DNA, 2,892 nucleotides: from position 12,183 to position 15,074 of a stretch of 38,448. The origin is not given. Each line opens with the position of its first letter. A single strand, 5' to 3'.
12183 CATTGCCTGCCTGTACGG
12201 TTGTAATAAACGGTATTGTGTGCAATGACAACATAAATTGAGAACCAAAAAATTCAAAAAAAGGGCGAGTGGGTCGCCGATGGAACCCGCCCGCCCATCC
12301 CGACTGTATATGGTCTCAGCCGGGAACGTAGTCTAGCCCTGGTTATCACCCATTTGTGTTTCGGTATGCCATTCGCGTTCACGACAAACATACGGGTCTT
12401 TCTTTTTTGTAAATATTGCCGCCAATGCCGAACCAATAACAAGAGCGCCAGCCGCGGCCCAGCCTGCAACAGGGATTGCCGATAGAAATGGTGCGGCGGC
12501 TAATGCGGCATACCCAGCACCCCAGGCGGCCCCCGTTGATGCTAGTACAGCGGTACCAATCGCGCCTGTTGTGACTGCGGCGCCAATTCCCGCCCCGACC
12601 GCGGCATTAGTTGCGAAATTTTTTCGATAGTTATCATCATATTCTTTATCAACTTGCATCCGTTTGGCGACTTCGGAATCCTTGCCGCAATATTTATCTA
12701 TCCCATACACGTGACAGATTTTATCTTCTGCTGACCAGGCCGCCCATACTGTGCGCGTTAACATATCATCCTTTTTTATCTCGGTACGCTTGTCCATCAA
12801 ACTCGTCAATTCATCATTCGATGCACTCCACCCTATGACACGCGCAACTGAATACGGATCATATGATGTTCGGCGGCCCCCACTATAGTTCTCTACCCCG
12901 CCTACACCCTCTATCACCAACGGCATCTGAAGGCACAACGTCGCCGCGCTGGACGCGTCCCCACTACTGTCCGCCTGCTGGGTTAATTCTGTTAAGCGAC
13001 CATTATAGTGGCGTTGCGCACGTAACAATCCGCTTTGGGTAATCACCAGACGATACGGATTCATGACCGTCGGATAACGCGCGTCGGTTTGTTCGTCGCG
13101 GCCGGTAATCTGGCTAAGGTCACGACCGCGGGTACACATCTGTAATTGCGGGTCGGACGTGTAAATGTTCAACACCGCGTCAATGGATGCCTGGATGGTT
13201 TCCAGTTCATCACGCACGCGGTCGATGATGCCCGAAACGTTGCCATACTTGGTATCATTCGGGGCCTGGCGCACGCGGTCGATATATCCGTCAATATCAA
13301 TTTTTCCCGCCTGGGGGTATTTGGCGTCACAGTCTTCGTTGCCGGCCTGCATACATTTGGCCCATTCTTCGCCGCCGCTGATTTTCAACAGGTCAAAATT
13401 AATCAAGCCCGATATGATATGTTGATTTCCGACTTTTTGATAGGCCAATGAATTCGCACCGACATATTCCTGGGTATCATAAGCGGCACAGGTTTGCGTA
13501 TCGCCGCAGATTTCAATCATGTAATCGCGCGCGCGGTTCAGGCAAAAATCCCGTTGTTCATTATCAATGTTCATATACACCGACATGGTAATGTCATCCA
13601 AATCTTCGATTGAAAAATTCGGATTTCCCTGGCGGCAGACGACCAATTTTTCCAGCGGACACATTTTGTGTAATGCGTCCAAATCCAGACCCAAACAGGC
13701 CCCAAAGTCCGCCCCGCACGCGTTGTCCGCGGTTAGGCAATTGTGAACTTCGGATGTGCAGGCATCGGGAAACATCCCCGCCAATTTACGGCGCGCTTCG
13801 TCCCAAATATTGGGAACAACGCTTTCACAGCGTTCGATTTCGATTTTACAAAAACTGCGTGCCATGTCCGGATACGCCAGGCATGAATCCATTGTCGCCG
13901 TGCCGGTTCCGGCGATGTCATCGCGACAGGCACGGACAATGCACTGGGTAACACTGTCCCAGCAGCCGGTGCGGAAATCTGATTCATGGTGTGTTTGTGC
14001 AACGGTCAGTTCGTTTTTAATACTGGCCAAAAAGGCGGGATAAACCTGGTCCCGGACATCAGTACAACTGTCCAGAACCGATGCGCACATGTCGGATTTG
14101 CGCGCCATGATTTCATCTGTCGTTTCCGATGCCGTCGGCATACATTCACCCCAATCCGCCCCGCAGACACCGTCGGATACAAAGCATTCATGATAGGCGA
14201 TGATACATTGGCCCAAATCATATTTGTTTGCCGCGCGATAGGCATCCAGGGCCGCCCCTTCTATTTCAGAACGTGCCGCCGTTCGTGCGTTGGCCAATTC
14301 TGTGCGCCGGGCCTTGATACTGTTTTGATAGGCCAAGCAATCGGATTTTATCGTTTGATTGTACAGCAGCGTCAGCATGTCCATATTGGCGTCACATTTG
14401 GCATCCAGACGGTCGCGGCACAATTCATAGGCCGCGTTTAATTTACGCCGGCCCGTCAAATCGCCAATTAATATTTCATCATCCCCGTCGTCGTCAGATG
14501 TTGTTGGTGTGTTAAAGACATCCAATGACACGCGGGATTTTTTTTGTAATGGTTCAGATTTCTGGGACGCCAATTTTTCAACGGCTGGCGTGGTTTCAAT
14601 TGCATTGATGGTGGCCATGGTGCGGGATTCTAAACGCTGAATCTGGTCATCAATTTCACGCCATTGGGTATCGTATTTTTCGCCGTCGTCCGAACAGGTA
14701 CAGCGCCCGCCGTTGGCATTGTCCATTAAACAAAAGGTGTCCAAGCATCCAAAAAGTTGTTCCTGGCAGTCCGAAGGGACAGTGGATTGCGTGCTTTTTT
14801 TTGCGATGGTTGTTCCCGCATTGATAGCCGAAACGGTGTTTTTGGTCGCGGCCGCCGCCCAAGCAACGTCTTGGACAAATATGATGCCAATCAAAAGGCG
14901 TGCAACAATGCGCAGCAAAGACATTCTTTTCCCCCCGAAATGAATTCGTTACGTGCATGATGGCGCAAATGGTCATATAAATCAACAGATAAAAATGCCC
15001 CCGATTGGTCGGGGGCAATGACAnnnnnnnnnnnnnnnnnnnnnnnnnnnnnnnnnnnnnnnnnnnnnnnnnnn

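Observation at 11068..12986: Inverted silent 3' cassette of the Cys-rich surface protein gene, with a GIY-YIG nuclease gene between the repeats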

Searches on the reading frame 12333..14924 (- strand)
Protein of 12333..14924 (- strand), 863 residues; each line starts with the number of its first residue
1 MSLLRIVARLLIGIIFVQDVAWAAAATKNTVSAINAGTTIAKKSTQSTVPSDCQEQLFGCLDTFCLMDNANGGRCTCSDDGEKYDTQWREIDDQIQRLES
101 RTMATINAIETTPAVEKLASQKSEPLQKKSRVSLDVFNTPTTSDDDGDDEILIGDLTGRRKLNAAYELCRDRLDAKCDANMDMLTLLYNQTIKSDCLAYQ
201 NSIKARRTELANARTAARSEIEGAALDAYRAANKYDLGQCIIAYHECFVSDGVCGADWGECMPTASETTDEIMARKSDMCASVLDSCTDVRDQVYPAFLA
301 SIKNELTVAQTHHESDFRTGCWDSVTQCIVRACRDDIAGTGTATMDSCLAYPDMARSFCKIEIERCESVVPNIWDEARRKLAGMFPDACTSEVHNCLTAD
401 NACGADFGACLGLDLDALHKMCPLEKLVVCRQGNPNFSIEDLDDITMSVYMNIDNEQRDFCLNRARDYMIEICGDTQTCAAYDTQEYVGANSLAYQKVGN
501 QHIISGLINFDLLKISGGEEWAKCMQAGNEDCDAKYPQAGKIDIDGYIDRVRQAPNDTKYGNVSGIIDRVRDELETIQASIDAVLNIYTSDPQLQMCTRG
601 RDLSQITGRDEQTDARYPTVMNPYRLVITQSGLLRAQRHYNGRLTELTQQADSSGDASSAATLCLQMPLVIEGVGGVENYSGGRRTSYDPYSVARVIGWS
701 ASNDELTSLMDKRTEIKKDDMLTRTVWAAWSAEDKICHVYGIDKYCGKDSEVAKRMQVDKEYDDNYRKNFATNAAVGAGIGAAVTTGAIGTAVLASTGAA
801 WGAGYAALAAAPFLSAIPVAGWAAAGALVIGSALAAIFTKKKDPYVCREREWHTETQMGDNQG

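Call 7: search_protein_families(library=pfam, proteins=[window:12333-14924:-], max_evalue=0.01)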
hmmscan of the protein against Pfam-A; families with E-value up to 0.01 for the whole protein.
window:12333-14924:- (863 aa): 0 families

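Call 10: find_homologous_proteins(query=window:12333-14924:-)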
Query window:12333-14924:- (863 aa): 437 proteins with E <= 0.001 among 8000 candidates; the best 120 are listed.
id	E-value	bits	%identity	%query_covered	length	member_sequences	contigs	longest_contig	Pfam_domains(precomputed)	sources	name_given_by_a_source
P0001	0.0e+0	1982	100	100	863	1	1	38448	-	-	-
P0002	0.0e+0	1150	58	100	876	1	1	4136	-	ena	-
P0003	2.8e-155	537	36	87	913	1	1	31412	-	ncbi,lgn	-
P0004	9.7e-138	479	36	81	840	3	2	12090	-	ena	-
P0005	4.1e-137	477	35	77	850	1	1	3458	-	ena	-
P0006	4.8e-137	477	35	85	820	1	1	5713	-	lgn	-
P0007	2.7e-136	474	36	80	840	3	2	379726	-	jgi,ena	-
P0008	9.3e-136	472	35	85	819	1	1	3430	-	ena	-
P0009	1.4e-135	472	37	75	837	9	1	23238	-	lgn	-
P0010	1.8e-135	471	36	81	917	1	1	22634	-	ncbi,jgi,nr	ncbi:MAG: hypothetical protein LBQ49_00355 [Rickettsiales bacterium]|jgi:hypothetical protein|nr:hyp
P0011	2.2e-135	471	36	76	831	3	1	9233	-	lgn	-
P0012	9.1e-135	469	33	82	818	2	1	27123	-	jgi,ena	-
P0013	9.9e-135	469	36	81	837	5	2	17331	-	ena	-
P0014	3.0e-134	467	34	85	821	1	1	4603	-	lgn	-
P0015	1.6e-133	465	34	85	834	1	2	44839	-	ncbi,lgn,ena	-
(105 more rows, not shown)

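Call 11: find_related_loci(query=window:12333-14924:-, collection=genome_contigs, flank=10000)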
Query window:12333-14924:- (863 aa) in genome_contigs; peptide patterns used: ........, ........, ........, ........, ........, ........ (x = any residue, [..] = any of these).
4 stretches matched a pattern, but none encodes a relative of the query by tblastn (E <= 1e-3).

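Call 13: find_encoding_contigs(protein=P0002, flank=10000)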
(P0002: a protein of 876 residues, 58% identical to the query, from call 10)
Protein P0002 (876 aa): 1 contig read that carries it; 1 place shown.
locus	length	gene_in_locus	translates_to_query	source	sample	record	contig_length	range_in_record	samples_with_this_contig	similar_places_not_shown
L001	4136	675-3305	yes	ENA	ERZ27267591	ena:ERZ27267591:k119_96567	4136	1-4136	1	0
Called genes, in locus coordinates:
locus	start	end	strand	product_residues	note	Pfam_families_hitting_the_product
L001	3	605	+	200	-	?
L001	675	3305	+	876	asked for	-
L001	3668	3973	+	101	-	PF01541:GIY-YIG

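Call 37: find_encoding_contigs(protein=P0003, flank=10000, max_places=2)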
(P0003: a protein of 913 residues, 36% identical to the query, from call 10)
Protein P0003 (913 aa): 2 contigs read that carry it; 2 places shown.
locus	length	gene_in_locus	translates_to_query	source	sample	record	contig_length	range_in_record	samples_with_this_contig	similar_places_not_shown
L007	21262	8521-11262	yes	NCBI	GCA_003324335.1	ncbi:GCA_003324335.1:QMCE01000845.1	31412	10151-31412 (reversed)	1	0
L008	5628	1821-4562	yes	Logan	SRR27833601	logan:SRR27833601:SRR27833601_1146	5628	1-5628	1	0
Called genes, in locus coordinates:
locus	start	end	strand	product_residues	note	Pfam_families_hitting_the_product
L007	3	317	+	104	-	?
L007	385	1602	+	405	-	PF13173:AAA_14, PF13635:DUF4143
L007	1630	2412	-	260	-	-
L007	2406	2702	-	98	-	PF00589:Phage_integrase (weak)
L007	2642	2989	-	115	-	PF00589:Phage_integrase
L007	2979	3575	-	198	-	-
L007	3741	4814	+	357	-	PF05426:Alginate_lyase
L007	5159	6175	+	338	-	PF02661:Fic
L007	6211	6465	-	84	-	-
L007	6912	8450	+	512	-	-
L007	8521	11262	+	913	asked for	-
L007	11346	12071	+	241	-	PF05036:SPOR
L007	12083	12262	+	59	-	PF02416:TatA_B_E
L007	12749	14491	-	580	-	PF07973:tRNA_SAD, PF00587:tRNA-synt_2b, PF03129:HGTP_anticodon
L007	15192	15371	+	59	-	PF12728:HTH_17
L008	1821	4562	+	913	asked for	-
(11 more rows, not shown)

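Call 38: find_encoding_contigs(protein=P0010, flank=10000, max_places=2)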
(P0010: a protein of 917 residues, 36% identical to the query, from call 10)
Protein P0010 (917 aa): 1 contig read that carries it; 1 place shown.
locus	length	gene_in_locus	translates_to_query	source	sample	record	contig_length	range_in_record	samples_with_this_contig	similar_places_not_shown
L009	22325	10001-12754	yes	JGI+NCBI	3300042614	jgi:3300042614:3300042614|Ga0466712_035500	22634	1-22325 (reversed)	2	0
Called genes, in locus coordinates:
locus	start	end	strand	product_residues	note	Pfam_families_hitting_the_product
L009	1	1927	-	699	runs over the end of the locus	PF02534:T4SS-DNA_transf, PF10412:TrwB_AAD_bind, PF12696:TraG-D_C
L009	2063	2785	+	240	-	PF01479:S4, PF00849:PseudoU_synth_2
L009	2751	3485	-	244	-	PF00106:adh_short, PF01370:Epimerase, PF08659:KR, PF13460:NAD_binding_10 (weak), PF13561:adh_short_C2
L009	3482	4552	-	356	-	PF00698:Acyl_transf_1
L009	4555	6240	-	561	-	PF13432:TPR_16 (faint), PF07719:TPR_2 (faint), PF13424:TPR_12 (faint)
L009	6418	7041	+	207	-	PF02527:GidB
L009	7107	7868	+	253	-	PF00142:Fer4_NifH (weak), PF01656:CbiA, PF02374:ArsA_ATPase (weak), PF06564:CBP_BcsQ, PF09140:MipZ, PF10609:ParA, PF13614:AAA_31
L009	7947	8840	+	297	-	PF02195:ParB_N, PF17762:HTH_ParB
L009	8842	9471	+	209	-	PF00293:NUDIX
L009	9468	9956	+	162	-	PF00583:Acetyltransf_1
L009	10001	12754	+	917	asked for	-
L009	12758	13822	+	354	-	PF04551:GcpE, PF26540:GcpE_C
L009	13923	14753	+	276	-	PF02401:LYTB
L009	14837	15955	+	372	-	PF00022:Actin, PF06723:MreB_Mbl, PF00012:HSP70, PF14450:FtsA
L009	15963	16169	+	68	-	PF02609:Exonuc_VII_S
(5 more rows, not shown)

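Call 66: search_protein_families(library=ncbifam, proteins=[L001:3668-3973:+, window:12333-14924:-], max_evalue=0.01)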
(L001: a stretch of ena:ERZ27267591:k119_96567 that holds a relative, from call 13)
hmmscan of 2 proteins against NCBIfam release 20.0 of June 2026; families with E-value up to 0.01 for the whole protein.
L001:3668-3973:+ (101 aa): 1 family
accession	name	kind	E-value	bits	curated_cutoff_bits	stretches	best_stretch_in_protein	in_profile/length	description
TIGR01453.1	grpIintron_endo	subfamily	0.00024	21.2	56.05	1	7-38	4-35/215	group I intron endonuclease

window:12333-14924:- (863 aa): 0 families

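Call 80: predict_structure(alignment_id=A2)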
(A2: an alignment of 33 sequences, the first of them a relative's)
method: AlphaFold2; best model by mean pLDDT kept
length: 863 residues; sequences in the alignment: 33
mean_pLDDT: 72.1   pTM: 0.44
mean pLDDT of the five models: 72.1, 71.4, 69.0, 67.6, 65.6
residues with pLDDT >= 90: 93; 70-90: 511; 50-70: 110; < 50: 149
segments of 3 or more residues with pLDDT < 50: 1-5, 9-47, 114-151, 676-687, 778-826, 860-863
pLDDT, mean of each block of 10 residues (from residue 1): 48 38 31 31 48 85 75 82 86 87 78 44 33 30 31 75 88 82 85 86 87 82 74 76 90 85 80 88 81 85 80 73 79 74 62 77 79 71 65 81 67 68 81 79 71 70 89 88 76 86 87 89 81 87 93 73 88 94 92 84 72 76 92 90 83 71 79 54 51 79 77 83 88 83 90 86 74 55 32 27 26 32 48 51 82 77 33
secondary structure, 60 per line:
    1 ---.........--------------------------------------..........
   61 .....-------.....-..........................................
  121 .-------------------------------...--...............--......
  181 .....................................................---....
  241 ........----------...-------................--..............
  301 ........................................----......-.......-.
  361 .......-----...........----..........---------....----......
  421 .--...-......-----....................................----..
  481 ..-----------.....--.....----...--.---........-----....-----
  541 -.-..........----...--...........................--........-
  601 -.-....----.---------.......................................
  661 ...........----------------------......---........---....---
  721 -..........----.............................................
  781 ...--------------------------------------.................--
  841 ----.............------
elements in order (helices of 4 or more, strands of 3 or more residues): H4-12 H51-65 H73-77 H79-121 H158-172 H175-232 H237-248 H269-284 H288-340 H345-350 H352-358 H360-367 H373-383 H388-397 H407-410 H415-421 H428-433 H439-473 E494-498 E501-505 H519-526 H532-535 H544-553 H563-589 H592-599 H604-607 H622-671 E694-699 H703-710 E714-717 E722-731 E736-748 H749-783 H822-838 E845-857

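Call 82: fold_search(model_id=the predicted structure, library=pdb)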
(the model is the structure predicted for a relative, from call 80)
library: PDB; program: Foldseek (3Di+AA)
matches with E <= 10: 23; with E <= 0.001: 0
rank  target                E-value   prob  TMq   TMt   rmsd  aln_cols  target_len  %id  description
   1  9exk                  6.1e-01  0.06  0.08  0.07  32.2       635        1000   12  Scalable protein design using hallucination in a relaxed sequence space (released 2024-10-16)
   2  9dgq_m                1.1e+00  0.05  0.10  0.04  44.8       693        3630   10  Structure of dynein-1 on microtubules (released 2025-09-10)
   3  5m6u_A                2.6e+00  0.02  0.05  0.05  23.8       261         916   14  HUMAN PI3KDELTA IN COMPLEX WITH LASW1579 (released 2017-02-01)
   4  5ngb                  2.6e+00  0.02  0.05  0.05  23.9       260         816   13  X-Ray Diffraction Crystal Structure of the murine PI3K p110delta in complex with a pan inhibitor (released 2017-09-13)
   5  9dgr_m                2.7e+00  0.03  0.10  0.03  44.8       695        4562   10  Composite structure of dynein-dynactin on microtubules (released 2025-09-10)
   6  7e7f                  3.1e+00  0.06  0.06  0.09  20.8       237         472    8  Human CYP11B1 mutant in complex with metyrapone (released 2022-01-05)
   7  4xe0                  3.1e+00  0.01  0.05  0.05  23.3       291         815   12  Idelalisib bound to the p110 subunit of PI3K delta (released 2015-02-04)
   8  5i6u                  3.4e+00  0.01  0.05  0.05  24.1       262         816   13  The crystal structure of PI3Kdelta with compound 32 (released 2017-02-22)
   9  2wxl                  4.4e+00  0.01  0.05  0.05  23.5       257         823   13  The crystal structure of the murine class IA PI 3-kinase p110delta in complex with ZSTK474. (released 2010-01-12)
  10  7z8f_e                4.6e+00  0.02  0.09  0.03  43.5       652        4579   11  Composite structure of dynein-dynactin-BICDR on microtubules (released 2022-07-27)
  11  9a88_I                5.2e+00  0.02  0.05  0.07  36.1       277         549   10  Structure of the pre-incision complex in nucleotide excision repair   (released 2024-10-09)
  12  9dgq_n                5.2e+00  0.02  0.10  0.04  44.9       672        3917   10  Structure of dynein-1 on microtubules (released 2025-09-10)
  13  9dgr_n                5.2e+00  0.02  0.10  0.03  44.9       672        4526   10  Composite structure of dynein-dynactin on microtubules (released 2025-09-10)
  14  7pks_b                5.9e+00  0.01  0.07  0.06  32.7       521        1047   11  Structural basis of Integrator-mediated transcription regulation (released 2021-12-08)
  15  6bpa_A                6.2e+00  0.01  0.07  0.12  28.2       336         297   13  Plasmodium vivax reticulocyte binding protein 2b (PvRBP2b) bound to monoclonal antibody 3E9 (released 2018-06-20)
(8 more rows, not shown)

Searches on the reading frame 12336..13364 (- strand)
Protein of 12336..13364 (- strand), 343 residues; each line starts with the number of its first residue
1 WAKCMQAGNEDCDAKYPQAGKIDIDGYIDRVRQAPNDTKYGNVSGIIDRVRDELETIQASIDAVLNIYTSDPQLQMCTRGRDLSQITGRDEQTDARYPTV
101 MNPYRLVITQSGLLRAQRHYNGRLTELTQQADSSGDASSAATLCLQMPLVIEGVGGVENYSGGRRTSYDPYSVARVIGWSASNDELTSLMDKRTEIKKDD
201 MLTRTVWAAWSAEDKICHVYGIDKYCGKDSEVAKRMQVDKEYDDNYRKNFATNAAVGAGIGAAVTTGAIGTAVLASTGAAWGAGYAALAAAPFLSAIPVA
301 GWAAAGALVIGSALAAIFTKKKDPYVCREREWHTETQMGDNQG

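Call 32: find_homologous_proteins(query=window:12336-13364:-, max_evalue=0.00001)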
Query seq(343 aa): 8000 candidates shared short words with the query, none scored E <= 0.00001.
